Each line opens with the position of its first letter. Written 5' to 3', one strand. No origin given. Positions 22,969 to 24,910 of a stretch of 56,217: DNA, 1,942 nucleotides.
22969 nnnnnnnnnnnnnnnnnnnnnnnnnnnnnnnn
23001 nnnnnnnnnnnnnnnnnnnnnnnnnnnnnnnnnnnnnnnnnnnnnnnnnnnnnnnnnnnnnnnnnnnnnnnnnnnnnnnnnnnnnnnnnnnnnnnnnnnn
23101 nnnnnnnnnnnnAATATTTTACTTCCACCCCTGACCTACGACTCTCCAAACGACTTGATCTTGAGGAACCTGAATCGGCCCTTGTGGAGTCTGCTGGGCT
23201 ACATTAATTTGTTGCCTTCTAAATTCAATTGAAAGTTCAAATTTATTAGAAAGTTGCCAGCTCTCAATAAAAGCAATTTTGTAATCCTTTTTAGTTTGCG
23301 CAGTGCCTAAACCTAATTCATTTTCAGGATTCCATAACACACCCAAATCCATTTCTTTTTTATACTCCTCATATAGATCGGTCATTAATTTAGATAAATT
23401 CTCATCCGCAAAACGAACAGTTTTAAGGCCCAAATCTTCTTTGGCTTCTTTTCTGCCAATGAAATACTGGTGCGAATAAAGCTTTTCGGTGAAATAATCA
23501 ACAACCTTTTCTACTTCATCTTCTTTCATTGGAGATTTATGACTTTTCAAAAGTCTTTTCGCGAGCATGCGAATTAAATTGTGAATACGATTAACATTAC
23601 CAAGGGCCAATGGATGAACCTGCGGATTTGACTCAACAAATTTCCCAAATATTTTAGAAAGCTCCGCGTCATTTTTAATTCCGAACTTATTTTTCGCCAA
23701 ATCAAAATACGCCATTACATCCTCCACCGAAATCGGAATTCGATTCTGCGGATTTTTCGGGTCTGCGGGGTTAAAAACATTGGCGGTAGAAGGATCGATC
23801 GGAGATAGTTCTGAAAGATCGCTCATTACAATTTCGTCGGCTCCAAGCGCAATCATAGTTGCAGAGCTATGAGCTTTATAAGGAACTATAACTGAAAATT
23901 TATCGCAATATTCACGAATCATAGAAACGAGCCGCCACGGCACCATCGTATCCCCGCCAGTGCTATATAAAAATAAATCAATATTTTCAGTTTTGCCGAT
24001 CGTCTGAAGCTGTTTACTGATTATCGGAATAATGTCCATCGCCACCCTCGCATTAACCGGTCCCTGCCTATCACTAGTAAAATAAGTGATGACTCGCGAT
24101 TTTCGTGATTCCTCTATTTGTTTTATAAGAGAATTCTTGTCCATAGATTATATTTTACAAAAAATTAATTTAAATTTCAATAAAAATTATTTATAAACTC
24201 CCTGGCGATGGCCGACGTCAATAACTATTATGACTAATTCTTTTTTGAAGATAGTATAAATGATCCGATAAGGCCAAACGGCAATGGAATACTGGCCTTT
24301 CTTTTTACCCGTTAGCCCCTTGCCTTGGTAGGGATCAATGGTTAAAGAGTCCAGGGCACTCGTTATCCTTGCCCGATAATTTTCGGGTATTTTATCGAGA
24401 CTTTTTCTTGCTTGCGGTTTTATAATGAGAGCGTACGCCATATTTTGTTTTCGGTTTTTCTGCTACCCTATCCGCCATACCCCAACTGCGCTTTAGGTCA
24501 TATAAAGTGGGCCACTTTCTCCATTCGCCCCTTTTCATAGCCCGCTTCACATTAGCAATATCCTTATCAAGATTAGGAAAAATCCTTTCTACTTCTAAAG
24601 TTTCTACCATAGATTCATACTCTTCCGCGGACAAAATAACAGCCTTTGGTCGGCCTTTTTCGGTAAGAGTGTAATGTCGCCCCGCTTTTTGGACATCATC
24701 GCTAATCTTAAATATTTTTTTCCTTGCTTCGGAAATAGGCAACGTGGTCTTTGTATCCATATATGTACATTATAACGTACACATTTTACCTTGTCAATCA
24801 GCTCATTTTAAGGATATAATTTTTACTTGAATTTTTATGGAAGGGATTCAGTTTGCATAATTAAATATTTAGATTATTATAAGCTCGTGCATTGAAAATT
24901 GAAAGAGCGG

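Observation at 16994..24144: Candidate composite defence island: type III-like Mod/Res split by an NYN nuclease gene and bracketed by a ClpP-fold protease, a PIN-like unknown and an Rx4H unknown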

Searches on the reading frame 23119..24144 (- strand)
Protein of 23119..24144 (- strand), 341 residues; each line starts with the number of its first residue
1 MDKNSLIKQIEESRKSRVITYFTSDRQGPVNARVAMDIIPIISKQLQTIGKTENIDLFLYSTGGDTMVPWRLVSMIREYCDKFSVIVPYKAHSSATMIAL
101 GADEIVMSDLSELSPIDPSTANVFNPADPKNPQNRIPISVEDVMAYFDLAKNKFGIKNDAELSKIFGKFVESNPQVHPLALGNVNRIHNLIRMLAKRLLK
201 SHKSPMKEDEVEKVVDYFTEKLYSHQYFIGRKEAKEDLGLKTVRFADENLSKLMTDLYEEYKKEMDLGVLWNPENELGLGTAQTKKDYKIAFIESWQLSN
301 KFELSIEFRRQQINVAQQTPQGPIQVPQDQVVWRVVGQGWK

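Call 3: search_protein_families(library=pfam, proteins=[window:23119-24144:-], max_evalue=0.01)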
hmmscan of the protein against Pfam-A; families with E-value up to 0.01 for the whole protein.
window:23119-24144:- (341 aa): 1 family
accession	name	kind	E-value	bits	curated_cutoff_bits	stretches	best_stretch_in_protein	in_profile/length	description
PF01972.22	SDH_protease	-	1.9e-14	53.8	31.3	1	3-126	37-165/286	ClpP-like SDH-type serine proteinase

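Call 4: search_protein_families(library=padloc, proteins=[window:23119-24144:-], max_evalue=0.01)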
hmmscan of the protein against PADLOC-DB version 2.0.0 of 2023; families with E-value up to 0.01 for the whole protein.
window:23119-24144:- (341 aa): 0 families

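Call 5: search_protein_families(library=ncbifam, proteins=[window:23119-24144:-], max_evalue=0.1)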
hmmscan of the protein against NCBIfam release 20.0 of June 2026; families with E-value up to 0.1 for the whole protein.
window:23119-24144:- (341 aa): 4 families
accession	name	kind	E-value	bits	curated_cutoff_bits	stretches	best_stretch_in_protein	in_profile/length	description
NF047768.1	Clp_like_SDH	equivalog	2.6e-18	66.4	250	2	3-122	24-148/260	SDH family Clp fold serine proteinase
NF045542.1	Clp_rel_HeadMat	equivalog_domain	1.5e-08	34.8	120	1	42-111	23-93/165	head maturation protease, ClpP-related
NF047641.1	FFLEE_fam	subfamily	1.3e-05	24.9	55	1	186-270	4-90/198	FFLEELY motif protein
NF045540.1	scaf_prot_MCP1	exception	0.0032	16.2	475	1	43-109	21-87/652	ClpP-like prohead protease/major capsid protein fusion protein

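Call 6: search_protein_families(library=phrogs, proteins=[window:23119-24144:-], max_evalue=0.1)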
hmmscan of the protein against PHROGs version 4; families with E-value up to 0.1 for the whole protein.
window:23119-24144:- (341 aa): 8 families
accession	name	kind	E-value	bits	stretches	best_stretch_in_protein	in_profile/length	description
phrog_11747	-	unknown function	4.4e-43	148.5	1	4-266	9-263/290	-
phrog_21683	-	unknown function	5.2e-15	56.3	2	35-117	21-103/337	-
phrog_1684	-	head and packaging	1.9e-07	31.9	1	42-112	63-132/284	head maturation protease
phrog_1827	-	other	5.1e-05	23.7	1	43-113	43-113/202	ATP-dependent protease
phrog_2976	-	head and packaging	5.5e-05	24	1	42-113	41-112/394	head maturation protease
phrog_94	-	head and packaging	0.00034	21.2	1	42-111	108-176/622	head maturation protease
phrog_3348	-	unknown function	0.041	14.2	1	44-109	58-124/386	-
phrog_53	-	head and packaging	0.062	13.4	1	45-108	110-175/583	head maturation protease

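Call 56: search_dna_similar(query=window:23119-24144:-, collection=phages, mode=protein, max_rows=15)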
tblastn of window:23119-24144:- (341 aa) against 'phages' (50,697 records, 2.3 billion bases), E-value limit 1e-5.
Records with a match: 6; places in all: 6; records where one place covers at least 80% of the query: 0.
Best place of each record, by identity: <60% 6.
By first word of the organism name: Porphyromonas 5; Gordonia 1.
By host as written in the record: Porphyromonas gingivalis F0568 1; Porphyromonas gingivalis D83T3 1; Porphyromonas gingivalis Kyudai-3 1; Porphyromonas gingivalis KCOM 2803 1; Porphyromonas gingivalis KCOM 2799 1; Gordonia terrae 3612 1.
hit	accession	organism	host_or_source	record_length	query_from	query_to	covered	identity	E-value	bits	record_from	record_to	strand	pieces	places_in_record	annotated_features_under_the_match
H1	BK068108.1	Porphyromonas phage phage027a_F0568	Porphyromonas gingivalis F0568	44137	49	261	62%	26.4%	1e-6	57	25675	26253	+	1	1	hypothetical protein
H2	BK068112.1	Porphyromonas phage phage031a_D83T3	Porphyromonas gingivalis D83T3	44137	49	261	62%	26.4%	1e-6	57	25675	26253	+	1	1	hypothetical protein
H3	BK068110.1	Porphyromonas phage phage029a_Kyudai3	Porphyromonas gingivalis Kyudai-3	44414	49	261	62%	26.4%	1e-6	57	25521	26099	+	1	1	hypothetical protein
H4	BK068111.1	Porphyromonas phage phage030a_KCOM2803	Porphyromonas gingivalis KCOM 2803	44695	49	261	62%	26.4%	1e-6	57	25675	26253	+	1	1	hypothetical protein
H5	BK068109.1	Porphyromonas phage phage028a_KCOM2799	Porphyromonas gingivalis KCOM 2799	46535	49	261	62%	26.4%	1e-6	57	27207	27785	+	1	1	hypothetical protein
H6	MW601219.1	Gordonia phage BeeGee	Gordonia terrae 3612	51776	54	118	19%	49.2%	7e-9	63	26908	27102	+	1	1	31: hypothetical protein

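Call 57: search_dna_similar(query=window:23119-24144:-, collection=plasmids, mode=protein, max_rows=15)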
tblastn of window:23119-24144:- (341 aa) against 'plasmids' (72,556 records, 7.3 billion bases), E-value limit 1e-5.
Records with a match: 34; places in all: 34; records where one place covers at least 80% of the query: 2.
Best place of each record, by identity: <60% 34.
By first word of the organism name: Thermus 6; Brucella 5; Methylocystis 4; Agrobacterium 3; Escherichia 2; Paracoccus 2; Rhizobium 2; Candidatus 1; Ideonella 1; Shinella 1; and 7 more.
By predicted mobility (MOB-suite, as given by PLSDB): non-mobilizable 23; conjugative 9; mobilizable 2.
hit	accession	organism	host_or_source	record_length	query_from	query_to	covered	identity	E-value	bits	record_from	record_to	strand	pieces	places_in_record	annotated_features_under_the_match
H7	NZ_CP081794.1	Escherichia coli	-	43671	3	278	81%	39.7%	2e-56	204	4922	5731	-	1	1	serine protease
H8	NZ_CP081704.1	Escherichia coli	-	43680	3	278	81%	39.7%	2e-56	204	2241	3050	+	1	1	serine protease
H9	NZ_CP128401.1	Candidatus Chlorohelix allophototropha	Single colony of Candidatus Chlorohelix ...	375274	9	273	78%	31.8%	3e-31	131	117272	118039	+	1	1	hypothetical protein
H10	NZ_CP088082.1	Ideonella dechloratans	Cell culture,Activated sludge, ...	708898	5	263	76%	28.6%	3e-20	99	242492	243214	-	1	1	hypothetical protein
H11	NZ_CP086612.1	Shinella zoogloeoides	-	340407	7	274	79%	27.6%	1e-8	64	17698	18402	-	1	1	ATP-dependent Clp protease proteolytic subunit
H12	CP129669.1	Agrobacterium tumefaciens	Metal working fluids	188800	7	274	79%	27.6%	7e-8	62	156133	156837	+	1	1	ATP-dependent Clp protease proteolytic subunit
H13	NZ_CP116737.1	Agrobacterium pusense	-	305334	7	274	79%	27.2%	2e-7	61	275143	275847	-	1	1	ATP-dependent Clp protease proteolytic subunit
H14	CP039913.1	Agrobacterium tumefaciens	-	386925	7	274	79%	27.2%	8e-7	58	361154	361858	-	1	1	hypothetical protein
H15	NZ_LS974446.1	Ciceribacter selenitireducens ATCC BAA-1503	-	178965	7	274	79%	27.0%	1e-8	64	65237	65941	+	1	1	ATP-dependent Clp protease proteolytic subunit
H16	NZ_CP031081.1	Paracoccus yeei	Homo sapiens,single cell,eye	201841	7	274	79%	26.6%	8e-8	62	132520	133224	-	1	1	ATP-dependent Clp protease proteolytic subunit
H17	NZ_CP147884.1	Roseomonas mucosa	cell culture,Styx glacier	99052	7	269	77%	26.9%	6e-8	62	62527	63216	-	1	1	ATP-dependent Clp protease proteolytic subunit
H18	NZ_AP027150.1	Methylocystis bryophila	-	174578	3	240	70%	29.8%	4e-12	75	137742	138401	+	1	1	hypothetical protein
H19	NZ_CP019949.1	Methylocystis bryophila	-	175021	3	240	70%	29.8%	4e-12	75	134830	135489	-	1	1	hypothetical protein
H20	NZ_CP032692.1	Rhizobium sp. CCGE532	Phaseolus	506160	3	221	64%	32.3%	2e-25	114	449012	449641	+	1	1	hypothetical protein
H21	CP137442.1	Pseudomonas aeruginosa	Homo sapiens,urine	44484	52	280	67%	29.0%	3e-6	57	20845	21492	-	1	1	ATP-dependent Clp protease proteolytic subunit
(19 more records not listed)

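Call 58: get_annotated_region(hit=H7, flank=5000)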
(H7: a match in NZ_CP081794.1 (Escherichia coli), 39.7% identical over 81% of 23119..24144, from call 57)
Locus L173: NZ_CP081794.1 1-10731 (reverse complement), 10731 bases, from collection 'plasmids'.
description: Escherichia coli strain CT01 plasmid unnamed3, complete sequence
organism: Escherichia coli (NCBI taxid 562)
taxonomy: Bacteria; Pseudomonadota; Gammaproteobacteria; Enterobacterales; Enterobacteriaceae; Escherichia; Escherichia coli
host: -; source: -; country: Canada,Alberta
typing (MOB-suite, as given by PLSDB): non-mobilizable
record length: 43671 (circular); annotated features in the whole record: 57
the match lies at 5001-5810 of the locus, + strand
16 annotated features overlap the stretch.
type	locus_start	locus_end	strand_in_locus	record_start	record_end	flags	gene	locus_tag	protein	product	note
CDS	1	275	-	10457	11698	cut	-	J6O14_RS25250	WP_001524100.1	phage portal protein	GO:0019068 - virion assembly [Evidence IEA]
CDS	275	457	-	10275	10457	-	ymfR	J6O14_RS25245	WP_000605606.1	protein YmfR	-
CDS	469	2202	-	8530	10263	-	-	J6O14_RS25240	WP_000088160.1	terminase large subunit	-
CDS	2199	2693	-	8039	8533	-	-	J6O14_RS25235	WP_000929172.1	phage terminase small subunit P27 family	-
CDS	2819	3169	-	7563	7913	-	-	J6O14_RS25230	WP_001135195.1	HNH endonuclease signature motif containing protein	-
CDS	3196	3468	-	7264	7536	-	-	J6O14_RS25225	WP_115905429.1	peptidase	-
CDS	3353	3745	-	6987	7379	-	-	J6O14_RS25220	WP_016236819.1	DUF2570 domain-containing protein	-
CDS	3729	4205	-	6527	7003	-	-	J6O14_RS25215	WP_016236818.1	glycoside hydrolase family protein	GO:0016998 - cell wall macromolecule catabolic process [Evidence IEA]; GO:0009253 - peptidoglycan catabolic process ...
CDS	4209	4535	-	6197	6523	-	-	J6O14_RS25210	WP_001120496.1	phage holin, lambda family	GO:0019835 - cytolysis [Evidence IEA]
CDS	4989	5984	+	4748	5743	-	-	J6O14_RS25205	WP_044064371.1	serine protease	-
CDS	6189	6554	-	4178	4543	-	-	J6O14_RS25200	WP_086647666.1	antiterminator Q family protein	GO:0060567 - negative regulation of termination of DNA-templated transcription [Evidence IEA]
CDS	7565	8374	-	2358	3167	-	-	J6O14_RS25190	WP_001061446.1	KilA-N domain-containing protein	-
CDS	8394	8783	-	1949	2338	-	-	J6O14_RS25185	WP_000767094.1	RusA family crossover junction endodeoxyribonuclease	GO:0006310 - DNA recombination [Evidence IEA]; GO:0006281 - DNA repair [Evidence IEA]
CDS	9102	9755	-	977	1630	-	-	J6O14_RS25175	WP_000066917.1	phage N-6-adenine-methyltransferase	-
CDS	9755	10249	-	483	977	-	-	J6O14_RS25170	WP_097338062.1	PerC family transcriptional regulator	-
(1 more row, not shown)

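Call 59: get_annotated_region(hit=H9, flank=5000)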
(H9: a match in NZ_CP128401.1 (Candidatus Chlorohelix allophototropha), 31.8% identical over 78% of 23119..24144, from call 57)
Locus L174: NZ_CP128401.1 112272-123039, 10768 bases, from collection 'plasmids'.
description: Candidatus Chlorohelix allophototropha isolate L227-S17 plasmid unnamed1, complete sequence
organism: Candidatus Chlorohelix allophototropha (NCBI taxid 3003348)
taxonomy: Bacteria; Chloroflexota; Chloroflexia; Candidatus Chloroheliales; Candidatus Chloroheliaceae; Candidatus Chlorohelix; Candidatus Chlorohelix allophototropha
host: -; source: Single colony of Candidatus Chlorohelix allophototropha from a non-axenic enrichment (subculture 19.9); ...; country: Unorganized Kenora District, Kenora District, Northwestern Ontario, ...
typing (MOB-suite, as given by PLSDB): non-mobilizable
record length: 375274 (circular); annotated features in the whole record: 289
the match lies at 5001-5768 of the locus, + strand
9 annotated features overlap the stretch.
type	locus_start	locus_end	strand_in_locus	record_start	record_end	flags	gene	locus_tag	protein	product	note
CDS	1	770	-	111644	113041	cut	-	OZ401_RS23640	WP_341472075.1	folylpolyglutamate synthase/dihydrofolate synthase family protein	GO:0006730 - one-carbon metabolic process [Evidence IEA]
CDS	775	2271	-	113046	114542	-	-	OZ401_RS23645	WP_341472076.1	hypothetical protein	-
CDS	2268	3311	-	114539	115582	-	-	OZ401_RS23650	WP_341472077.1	glycosyltransferase family 2 protein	-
CDS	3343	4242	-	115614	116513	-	-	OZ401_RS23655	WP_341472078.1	haloalkane dehalogenase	-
CDS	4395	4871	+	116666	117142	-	-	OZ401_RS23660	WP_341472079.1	DinB family protein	-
CDS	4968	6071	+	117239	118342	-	-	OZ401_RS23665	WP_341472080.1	hypothetical protein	-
CDS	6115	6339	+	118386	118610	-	-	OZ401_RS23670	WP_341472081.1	hypothetical protein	-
CDS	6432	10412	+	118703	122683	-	-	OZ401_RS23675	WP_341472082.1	AAA domain-containing protein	-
CDS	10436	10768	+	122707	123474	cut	-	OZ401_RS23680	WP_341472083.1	hypothetical protein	-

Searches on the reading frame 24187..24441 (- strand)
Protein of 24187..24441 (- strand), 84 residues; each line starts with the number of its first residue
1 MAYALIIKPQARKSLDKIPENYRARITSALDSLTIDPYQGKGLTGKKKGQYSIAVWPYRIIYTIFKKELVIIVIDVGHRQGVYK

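Call 3: search_protein_families(library=pfam, proteins=[window:24187-24441:-], max_evalue=0.01)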
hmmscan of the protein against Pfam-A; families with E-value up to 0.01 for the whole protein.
window:24187-24441:- (84 aa): 2 families
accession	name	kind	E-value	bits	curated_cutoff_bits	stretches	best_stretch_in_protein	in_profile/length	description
PF05016.21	ParE_toxin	-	9.4e-14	52.2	23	1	5-82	1-88/89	ParE toxin of type II toxin-antitoxin system, parDE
PF15781.12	ParE-like_toxin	-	3.2e-05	24.3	28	1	7-84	3-84/87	ParE-like toxin of type II bacterial toxin-antitoxin system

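Call 4: search_protein_families(library=padloc, proteins=[window:24187-24441:-], max_evalue=0.01)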
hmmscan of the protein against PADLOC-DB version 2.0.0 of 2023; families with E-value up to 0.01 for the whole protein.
window:24187-24441:- (84 aa): 0 families

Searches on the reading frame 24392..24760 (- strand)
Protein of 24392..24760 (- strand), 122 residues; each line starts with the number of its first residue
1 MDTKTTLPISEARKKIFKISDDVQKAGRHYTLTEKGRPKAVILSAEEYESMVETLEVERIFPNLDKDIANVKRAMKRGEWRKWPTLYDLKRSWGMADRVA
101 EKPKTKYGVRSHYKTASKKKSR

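Call 3: search_protein_families(library=pfam, proteins=[window:24392-24760:-], max_evalue=0.01)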
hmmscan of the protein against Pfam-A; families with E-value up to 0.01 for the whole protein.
window:24392-24760:- (122 aa): 2 families
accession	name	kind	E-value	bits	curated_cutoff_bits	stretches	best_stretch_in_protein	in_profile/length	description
PF02604.26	PhdYeFM_antitox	-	3.5e-14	52.8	29.8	1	5-61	2-58/74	Antitoxin Phd_YefM, type II toxin-antitoxin system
PF18506.7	RelB-like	-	0.0093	16.2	27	0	28-56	4-32/62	RelB Antitoxin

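Call 4: search_protein_families(library=padloc, proteins=[window:24392-24760:-], max_evalue=0.01)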
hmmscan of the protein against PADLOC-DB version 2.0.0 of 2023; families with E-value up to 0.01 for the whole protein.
window:24392-24760:- (122 aa): 0 families
